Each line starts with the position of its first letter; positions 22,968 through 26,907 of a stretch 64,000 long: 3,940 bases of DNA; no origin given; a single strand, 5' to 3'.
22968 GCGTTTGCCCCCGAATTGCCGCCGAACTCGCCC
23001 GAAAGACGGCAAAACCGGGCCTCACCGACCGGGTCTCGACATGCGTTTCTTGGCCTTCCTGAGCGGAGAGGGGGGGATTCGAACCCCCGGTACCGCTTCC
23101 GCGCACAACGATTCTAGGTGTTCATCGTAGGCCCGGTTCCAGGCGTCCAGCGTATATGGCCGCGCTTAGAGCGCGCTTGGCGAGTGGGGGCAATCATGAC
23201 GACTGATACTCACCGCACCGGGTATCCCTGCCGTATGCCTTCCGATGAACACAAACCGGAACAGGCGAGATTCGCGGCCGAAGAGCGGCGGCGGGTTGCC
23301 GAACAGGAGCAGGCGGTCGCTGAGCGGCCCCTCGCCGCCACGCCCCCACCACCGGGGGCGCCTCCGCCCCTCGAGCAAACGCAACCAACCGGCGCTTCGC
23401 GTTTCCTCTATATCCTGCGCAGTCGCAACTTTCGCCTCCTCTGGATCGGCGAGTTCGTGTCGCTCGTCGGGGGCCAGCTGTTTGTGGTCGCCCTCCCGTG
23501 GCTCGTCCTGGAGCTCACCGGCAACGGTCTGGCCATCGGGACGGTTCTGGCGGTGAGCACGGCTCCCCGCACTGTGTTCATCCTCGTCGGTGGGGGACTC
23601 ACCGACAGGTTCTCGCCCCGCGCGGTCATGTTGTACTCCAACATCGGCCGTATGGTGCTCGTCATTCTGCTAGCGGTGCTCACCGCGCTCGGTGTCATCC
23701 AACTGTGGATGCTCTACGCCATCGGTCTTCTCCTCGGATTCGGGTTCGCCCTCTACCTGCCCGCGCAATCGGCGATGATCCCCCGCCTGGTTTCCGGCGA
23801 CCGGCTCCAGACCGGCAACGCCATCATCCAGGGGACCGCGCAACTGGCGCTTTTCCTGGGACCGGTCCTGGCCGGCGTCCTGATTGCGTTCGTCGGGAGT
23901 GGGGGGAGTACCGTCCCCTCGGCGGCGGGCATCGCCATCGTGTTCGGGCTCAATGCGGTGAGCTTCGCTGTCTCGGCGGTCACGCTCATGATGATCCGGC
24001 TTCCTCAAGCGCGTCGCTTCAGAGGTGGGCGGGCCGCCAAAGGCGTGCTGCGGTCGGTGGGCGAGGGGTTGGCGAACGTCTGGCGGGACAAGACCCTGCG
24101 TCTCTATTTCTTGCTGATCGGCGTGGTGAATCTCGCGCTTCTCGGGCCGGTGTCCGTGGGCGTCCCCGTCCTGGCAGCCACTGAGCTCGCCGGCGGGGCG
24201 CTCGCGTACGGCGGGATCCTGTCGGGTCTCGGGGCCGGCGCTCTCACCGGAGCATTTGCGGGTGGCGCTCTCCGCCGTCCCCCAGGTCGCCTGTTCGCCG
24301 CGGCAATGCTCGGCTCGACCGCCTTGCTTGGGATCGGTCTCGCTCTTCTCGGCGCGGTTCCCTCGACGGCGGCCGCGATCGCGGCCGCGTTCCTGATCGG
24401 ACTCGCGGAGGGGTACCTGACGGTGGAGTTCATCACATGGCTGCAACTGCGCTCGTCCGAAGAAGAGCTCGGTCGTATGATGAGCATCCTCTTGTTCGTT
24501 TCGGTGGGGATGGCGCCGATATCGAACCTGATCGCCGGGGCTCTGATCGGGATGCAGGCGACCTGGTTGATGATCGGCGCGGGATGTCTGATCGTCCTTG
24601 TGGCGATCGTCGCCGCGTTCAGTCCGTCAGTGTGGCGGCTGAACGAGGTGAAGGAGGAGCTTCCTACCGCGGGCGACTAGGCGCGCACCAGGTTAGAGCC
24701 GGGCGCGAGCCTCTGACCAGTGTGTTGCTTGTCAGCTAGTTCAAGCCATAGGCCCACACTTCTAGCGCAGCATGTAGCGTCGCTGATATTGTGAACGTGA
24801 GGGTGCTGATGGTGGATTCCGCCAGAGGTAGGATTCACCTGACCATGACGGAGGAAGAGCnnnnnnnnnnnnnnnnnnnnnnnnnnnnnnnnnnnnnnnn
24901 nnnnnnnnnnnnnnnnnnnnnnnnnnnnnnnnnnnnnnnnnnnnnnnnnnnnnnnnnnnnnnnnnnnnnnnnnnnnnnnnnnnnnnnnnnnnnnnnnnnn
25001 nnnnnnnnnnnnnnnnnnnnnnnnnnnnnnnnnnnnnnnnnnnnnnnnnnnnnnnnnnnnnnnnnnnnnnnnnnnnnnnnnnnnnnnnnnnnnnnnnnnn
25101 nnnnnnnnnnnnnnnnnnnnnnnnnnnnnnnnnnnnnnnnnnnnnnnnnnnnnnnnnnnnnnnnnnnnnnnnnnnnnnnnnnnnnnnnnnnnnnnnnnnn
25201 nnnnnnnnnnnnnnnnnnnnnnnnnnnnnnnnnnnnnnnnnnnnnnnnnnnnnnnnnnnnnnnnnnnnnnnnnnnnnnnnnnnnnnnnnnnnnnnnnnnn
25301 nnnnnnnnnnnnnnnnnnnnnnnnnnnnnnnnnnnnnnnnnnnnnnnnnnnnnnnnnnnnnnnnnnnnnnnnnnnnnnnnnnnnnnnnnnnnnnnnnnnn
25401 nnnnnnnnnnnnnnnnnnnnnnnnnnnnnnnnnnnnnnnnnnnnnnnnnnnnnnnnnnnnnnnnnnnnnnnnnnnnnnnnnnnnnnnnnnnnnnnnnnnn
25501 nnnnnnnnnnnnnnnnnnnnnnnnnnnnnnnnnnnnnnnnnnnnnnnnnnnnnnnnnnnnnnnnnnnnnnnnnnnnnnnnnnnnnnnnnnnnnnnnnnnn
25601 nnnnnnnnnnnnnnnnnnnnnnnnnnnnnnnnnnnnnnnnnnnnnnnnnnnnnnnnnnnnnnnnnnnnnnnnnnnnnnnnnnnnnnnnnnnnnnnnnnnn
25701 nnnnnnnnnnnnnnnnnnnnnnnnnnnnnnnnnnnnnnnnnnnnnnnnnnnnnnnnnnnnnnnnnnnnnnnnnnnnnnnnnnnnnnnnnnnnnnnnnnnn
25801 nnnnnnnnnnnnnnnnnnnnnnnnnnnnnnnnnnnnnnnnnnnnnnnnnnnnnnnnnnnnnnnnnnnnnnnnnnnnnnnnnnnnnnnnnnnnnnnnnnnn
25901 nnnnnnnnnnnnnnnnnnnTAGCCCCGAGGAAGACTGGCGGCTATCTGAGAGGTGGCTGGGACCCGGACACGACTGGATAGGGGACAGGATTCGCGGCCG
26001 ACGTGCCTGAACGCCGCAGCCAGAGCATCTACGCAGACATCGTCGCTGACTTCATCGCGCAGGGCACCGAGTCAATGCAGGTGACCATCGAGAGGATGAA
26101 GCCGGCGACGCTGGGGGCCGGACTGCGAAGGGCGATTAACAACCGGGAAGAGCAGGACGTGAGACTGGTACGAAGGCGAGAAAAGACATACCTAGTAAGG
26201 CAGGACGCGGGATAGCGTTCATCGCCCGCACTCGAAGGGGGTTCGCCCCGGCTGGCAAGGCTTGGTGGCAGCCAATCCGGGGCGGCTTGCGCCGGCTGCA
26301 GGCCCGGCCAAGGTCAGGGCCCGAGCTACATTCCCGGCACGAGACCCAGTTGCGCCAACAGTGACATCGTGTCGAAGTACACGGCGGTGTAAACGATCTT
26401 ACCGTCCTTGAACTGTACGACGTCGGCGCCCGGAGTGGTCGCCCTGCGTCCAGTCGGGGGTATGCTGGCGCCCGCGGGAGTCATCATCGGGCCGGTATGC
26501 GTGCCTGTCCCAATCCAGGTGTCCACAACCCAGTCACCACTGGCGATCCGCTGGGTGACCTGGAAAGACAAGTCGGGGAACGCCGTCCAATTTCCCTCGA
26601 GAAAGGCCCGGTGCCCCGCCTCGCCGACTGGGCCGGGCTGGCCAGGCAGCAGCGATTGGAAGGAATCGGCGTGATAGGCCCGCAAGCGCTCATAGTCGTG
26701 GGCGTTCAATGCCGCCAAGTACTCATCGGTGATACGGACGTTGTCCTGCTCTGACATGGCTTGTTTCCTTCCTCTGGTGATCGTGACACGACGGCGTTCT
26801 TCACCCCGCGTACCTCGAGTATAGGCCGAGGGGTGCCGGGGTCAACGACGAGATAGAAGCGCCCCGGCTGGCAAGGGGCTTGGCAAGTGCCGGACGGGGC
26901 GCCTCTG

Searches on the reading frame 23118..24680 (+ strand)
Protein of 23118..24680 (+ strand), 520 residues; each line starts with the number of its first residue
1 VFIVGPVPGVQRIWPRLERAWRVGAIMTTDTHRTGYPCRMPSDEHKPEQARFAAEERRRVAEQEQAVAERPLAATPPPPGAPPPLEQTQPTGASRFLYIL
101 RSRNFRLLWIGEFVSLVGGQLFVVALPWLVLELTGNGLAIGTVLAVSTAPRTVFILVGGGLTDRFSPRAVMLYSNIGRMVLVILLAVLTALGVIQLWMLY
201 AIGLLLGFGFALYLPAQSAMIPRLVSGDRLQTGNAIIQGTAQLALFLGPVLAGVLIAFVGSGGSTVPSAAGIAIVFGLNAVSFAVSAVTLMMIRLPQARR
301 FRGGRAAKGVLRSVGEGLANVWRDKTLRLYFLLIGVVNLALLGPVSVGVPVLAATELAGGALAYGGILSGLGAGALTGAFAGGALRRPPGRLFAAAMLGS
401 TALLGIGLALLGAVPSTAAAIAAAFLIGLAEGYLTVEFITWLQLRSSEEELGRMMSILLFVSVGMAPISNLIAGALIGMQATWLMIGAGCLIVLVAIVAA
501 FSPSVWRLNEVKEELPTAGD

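Call 10: search_protein_families(library=pfam, proteins=[window:23118-24680:+], max_evalue=0.001)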
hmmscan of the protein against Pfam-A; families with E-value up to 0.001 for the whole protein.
window:23118-24680:+ (520 aa): 3 families
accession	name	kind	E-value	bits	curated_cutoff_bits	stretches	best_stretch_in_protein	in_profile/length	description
PF07690.21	MFS_1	-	1.1e-30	107.2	33.4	2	108-462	1-339/347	Major Facilitator Superfamily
PF05977.19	MFS_3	-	8.3e-23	81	27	1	100-501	7-392/524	Transmembrane secretion effector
PF05978.22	UNC-93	-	0.0003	20.5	22.9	1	179-299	41-161/379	Ion channel regulatory protein UNC-93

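Call 69: search_protein_families(library=ncbifam, proteins=[window:23118-24680:+], max_evalue=0.0001)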
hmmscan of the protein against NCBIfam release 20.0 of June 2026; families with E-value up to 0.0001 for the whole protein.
window:23118-24680:+ (520 aa): 9 families
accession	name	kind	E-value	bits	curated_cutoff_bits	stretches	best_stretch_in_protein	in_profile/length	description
TIGR00900.1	2A0121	subfamily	7.8e-56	190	319.6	1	105-477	1-360/364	H+ Antiporter protein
NF012178.0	tet_MFS_V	exception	8.4e-39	133.8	640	1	100-503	5-398/409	tetracycline efflux MFS transporter Tet(V)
NF007792.0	PRK10489.1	equivalog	5e-30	104.8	324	1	101-502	15-400/419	enterobactin transporter EntS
NF006386.0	PRK08633.1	equivalog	8e-17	60.3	1221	1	137-500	46-409/1147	acyl-[ACP]--phospholipid O-acyltransferase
NF000246.1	macrolide_MefC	exception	6.2e-14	51.9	870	1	105-510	10-403/407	macrolide efflux MFS transporter Mef(C)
NF052575.1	MFS_efflux_Tap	equivalog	3.1e-12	46.2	625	1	111-507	12-399/401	multidrug efflux MFS transporter Tap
NF000245.1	macrolide_MefA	exception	3.4e-11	42.9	675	1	103-507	9-401/405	macrolide efflux MFS transporter Mef(A)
NF000051.1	macrolide_MefB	exception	5.3e-09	35.5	800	1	103-495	9-389/409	macrolide efflux MFS transporter Mef(B)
NF000154.1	macrolide_MefEN2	exception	7.3e-07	28.8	800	1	110-509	13-398/401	macrolide efflux MFS transporter Mef(En2)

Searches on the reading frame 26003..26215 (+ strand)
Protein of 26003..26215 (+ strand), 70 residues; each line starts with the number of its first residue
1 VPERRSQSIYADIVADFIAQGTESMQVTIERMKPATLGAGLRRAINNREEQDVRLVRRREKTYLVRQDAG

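Call 10: search_protein_families(library=pfam, proteins=[window:26003-26215:+], max_evalue=0.001)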
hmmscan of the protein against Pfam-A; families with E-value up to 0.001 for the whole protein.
window:26003-26215:+ (70 aa): 0 families

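Call 69: search_protein_families(library=ncbifam, proteins=[window:26003-26215:+], max_evalue=0.0001)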
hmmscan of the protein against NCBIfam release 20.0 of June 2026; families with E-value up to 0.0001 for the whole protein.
window:26003-26215:+ (70 aa): 0 families

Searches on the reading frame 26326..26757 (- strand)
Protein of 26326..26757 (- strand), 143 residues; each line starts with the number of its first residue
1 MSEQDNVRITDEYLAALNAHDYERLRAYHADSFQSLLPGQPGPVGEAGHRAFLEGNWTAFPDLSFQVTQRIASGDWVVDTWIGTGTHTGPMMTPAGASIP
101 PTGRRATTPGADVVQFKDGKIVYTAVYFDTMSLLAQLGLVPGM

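Call 10: search_protein_families(library=pfam, proteins=[window:26326-26757:-], max_evalue=0.001)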
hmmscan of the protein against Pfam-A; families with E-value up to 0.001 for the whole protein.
window:26326-26757:- (143 aa): 2 families
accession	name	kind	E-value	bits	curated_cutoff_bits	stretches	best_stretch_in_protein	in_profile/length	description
PF07366.18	SnoaL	-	6.8e-28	97.5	28.4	1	11-137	5-126/126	SnoaL-like polyketide cyclase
PF12680.13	SnoaL_2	-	4.5e-22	79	27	1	12-123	3-101/102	SnoaL-like domain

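Call 69: search_protein_families(library=ncbifam, proteins=[window:26326-26757:-], max_evalue=0.0001)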
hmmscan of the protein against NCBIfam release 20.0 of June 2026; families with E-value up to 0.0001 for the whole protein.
window:26326-26757:- (143 aa): 1 family
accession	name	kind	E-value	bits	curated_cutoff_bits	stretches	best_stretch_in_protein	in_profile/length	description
TIGR02096.1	TIGR02096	subfamily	1.6e-11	44.6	97.1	1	9-138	3-129/129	ketosteroid isomerase-related protein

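Call 84: find_encoding_contigs(protein=window:26326-26757:-, flank=10000, max_places=3)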
Protein window:26326-26757:- (143 aa): no gene with exactly this product is on record in the collection.
